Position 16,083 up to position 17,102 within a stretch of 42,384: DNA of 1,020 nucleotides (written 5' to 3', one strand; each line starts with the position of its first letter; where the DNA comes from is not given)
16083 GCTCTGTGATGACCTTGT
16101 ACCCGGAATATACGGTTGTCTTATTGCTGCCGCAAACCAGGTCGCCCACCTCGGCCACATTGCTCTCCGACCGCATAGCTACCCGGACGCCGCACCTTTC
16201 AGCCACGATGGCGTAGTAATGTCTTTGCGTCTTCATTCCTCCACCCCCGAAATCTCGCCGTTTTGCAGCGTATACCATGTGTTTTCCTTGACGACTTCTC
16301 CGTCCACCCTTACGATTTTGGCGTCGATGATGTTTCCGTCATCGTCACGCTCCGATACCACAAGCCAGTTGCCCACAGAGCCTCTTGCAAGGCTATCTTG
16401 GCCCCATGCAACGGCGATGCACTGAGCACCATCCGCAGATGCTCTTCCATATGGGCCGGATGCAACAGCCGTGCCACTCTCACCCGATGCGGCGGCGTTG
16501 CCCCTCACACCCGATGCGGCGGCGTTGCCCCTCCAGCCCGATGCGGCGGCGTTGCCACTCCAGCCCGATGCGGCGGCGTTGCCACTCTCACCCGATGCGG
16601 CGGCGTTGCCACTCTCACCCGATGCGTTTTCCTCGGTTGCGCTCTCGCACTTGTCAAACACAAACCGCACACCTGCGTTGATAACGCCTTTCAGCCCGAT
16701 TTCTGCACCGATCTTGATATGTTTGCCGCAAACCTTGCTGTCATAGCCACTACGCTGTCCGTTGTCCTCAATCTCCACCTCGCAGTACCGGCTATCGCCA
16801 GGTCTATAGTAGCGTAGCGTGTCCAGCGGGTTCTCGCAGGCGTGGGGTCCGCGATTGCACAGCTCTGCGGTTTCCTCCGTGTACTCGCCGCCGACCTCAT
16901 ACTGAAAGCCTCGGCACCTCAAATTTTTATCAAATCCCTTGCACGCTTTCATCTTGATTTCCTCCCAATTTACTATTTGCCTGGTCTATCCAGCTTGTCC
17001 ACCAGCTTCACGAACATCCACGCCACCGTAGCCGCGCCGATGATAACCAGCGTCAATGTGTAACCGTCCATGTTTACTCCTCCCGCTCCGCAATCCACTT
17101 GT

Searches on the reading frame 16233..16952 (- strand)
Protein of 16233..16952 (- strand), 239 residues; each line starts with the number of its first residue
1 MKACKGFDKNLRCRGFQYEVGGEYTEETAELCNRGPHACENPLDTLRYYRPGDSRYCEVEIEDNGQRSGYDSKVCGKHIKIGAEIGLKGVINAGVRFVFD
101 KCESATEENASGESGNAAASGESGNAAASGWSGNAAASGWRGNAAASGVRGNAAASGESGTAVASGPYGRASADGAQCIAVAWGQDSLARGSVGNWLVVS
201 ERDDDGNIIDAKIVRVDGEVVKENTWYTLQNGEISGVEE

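Call 50: search_protein_families(library=pfam, proteins=[window:16233-16952:-], max_evalue=0.001)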
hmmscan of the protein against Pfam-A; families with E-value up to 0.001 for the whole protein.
window:16233-16952:- (239 aa): 2 families
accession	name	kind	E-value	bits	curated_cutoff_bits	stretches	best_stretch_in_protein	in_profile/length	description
PF24703.2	DUF7666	-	1.3e-30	106.1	27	1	1-92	1-94/95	Domain of unknown function (DUF7666)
PF01391.23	Collagen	-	0.00023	21.3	27.2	0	112-166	4-58/60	Collagen triple helix repeat (20 copies)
